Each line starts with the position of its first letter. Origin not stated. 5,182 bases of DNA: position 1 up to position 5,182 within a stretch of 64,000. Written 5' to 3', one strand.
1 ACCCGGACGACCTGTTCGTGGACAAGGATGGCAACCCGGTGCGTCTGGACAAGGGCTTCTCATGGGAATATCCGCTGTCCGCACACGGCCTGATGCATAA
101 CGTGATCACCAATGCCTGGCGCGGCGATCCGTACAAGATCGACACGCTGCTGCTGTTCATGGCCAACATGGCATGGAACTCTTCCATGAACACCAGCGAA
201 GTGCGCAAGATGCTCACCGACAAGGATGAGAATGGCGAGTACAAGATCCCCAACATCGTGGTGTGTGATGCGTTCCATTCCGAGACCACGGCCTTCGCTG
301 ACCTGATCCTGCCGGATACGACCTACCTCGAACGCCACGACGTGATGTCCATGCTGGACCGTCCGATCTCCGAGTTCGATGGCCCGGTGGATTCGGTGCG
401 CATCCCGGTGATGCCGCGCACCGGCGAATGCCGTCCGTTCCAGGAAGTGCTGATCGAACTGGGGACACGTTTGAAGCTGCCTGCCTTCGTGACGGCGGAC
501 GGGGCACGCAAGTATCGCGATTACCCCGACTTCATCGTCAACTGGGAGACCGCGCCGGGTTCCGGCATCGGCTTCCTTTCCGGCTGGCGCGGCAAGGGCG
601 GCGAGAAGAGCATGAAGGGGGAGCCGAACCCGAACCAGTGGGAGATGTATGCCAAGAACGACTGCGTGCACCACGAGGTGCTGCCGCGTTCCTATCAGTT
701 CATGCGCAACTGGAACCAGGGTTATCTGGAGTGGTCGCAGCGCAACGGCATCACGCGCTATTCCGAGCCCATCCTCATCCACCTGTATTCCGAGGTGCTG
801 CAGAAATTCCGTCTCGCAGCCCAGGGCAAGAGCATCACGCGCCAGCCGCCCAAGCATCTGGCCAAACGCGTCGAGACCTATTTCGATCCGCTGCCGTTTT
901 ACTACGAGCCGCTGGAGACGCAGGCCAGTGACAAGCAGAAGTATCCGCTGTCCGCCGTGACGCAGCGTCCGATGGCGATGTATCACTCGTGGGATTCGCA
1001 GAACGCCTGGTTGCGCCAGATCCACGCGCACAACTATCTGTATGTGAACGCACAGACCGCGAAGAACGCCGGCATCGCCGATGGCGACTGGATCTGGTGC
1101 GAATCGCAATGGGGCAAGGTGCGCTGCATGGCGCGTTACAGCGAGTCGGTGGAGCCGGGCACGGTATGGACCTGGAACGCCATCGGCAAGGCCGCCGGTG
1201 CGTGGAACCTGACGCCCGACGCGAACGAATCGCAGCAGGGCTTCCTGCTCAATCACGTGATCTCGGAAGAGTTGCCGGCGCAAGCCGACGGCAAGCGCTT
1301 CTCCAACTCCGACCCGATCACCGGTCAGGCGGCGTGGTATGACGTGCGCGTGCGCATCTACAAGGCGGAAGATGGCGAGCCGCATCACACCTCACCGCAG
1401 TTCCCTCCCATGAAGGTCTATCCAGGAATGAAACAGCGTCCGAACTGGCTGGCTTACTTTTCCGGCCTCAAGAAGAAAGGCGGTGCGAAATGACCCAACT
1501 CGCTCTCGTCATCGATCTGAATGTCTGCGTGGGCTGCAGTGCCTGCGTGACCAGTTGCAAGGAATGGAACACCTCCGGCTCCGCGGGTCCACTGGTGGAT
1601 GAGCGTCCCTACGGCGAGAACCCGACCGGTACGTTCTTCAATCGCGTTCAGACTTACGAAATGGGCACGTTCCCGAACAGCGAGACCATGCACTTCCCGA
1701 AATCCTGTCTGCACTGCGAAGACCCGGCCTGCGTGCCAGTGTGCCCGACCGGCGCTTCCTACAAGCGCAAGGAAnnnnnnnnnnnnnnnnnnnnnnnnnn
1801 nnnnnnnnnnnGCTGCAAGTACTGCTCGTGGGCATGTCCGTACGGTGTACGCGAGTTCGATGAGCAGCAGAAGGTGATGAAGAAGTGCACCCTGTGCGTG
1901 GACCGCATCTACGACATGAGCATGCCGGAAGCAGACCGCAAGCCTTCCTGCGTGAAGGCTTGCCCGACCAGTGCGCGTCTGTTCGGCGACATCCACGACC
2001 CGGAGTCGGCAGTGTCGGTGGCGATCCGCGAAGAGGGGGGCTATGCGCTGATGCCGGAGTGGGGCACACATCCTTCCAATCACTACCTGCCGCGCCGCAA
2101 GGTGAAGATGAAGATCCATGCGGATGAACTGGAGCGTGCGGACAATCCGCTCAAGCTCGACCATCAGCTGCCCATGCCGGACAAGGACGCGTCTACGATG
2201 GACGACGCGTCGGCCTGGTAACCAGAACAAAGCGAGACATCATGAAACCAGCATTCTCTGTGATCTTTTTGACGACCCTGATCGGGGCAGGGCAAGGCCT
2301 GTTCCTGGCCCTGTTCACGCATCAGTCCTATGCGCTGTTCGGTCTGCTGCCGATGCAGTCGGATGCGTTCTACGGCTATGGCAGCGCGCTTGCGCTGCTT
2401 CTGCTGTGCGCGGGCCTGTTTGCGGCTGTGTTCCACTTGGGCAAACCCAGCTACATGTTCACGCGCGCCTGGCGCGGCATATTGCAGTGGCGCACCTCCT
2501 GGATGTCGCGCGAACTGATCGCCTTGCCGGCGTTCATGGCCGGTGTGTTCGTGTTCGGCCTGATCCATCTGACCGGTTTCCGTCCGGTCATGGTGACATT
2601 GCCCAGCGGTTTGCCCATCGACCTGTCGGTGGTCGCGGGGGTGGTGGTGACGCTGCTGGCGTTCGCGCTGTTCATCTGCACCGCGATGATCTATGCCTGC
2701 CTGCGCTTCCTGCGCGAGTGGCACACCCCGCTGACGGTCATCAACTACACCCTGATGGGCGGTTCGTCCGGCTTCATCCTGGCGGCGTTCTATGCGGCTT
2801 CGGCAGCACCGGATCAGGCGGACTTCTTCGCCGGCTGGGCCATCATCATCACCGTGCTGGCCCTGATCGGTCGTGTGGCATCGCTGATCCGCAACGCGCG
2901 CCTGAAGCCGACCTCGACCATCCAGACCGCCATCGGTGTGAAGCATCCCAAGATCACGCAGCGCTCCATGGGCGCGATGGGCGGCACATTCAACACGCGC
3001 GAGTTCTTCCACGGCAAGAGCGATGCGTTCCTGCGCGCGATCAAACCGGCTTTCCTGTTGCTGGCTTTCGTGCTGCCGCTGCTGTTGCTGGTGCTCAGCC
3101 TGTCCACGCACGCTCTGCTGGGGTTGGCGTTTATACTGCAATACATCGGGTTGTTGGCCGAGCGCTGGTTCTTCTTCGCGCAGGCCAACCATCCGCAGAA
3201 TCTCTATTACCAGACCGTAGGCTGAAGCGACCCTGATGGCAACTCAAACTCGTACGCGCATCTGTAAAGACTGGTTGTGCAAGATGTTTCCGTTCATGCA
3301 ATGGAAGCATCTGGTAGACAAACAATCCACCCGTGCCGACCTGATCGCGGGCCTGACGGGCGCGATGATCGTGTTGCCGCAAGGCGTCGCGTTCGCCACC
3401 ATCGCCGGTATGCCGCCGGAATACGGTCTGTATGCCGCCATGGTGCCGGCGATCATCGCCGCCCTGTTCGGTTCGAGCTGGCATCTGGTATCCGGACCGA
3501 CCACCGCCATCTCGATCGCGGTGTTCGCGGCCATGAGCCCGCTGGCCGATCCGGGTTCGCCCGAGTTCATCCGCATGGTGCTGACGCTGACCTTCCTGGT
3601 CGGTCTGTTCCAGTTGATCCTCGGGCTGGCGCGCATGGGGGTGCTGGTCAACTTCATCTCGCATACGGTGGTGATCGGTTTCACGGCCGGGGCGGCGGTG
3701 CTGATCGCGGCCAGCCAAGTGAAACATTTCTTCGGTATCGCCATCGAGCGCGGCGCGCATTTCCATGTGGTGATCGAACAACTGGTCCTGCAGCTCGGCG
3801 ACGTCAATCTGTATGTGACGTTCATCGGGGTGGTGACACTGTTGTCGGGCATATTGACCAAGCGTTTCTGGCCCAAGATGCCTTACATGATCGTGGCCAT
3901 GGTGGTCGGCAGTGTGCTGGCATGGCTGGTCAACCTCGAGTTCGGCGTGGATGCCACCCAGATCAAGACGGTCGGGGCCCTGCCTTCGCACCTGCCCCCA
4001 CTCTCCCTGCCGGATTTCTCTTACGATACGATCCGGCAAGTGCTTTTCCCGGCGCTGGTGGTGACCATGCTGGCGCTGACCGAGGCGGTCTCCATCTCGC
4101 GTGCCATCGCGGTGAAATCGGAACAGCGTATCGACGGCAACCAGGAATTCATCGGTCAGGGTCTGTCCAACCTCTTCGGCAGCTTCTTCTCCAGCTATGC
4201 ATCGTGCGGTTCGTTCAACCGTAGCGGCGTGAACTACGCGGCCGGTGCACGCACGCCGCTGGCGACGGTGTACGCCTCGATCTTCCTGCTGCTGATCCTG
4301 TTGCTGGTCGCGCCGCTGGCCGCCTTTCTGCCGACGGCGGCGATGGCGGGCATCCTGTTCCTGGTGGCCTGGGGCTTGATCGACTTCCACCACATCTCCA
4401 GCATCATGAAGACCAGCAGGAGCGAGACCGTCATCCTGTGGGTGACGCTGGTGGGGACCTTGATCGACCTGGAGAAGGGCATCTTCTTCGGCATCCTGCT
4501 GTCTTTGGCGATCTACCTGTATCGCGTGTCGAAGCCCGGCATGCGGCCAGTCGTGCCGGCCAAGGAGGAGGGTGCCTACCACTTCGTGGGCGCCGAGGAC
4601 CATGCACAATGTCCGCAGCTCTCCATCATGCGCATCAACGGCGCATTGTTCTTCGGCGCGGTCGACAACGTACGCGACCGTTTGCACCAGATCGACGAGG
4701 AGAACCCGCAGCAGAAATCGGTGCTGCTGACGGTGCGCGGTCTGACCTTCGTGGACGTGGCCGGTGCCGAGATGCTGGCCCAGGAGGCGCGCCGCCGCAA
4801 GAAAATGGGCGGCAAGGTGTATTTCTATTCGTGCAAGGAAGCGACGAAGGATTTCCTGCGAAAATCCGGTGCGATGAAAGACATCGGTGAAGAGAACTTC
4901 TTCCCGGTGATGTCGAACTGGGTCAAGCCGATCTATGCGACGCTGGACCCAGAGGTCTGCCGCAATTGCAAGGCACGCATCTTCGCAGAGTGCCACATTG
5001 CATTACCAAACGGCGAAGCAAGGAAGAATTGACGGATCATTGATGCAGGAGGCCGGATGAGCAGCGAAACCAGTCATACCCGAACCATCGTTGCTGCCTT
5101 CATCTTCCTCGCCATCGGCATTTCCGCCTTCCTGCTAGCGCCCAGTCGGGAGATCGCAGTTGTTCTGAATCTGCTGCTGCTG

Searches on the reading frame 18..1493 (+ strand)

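Call 91: search_protein_families(library=pfam, proteins=[window:18-1493:+], max_evalue=0.00001)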
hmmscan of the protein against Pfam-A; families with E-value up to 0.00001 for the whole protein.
window:18-1493:+ (491 aa): 2 families
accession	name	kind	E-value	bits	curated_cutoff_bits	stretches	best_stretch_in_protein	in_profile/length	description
PF01568.27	Molydop_binding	-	6.9e-15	55.5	26.8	1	313-399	3-93/110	Molydopterin dinucleotide binding domain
PF00384.28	Molybdopterin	-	2.7e-09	36.9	24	1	57-146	274-348/353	Molybdopterin oxidoreductase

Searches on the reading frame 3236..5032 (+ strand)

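Call 91: search_protein_families(library=pfam, proteins=[window:3236-5032:+], max_evalue=0.00001)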
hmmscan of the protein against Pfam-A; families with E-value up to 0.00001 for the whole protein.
window:3236-5032:+ (598 aa): 2 families
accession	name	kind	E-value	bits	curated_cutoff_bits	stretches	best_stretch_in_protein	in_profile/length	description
PF00916.26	Sulfate_transp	-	1.1e-97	327.7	23.2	1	33-404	2-380/380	Sulfate permease family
PF01740.26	STAS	-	3.3e-12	46.5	22.6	1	461-557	9-101/106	STAS domain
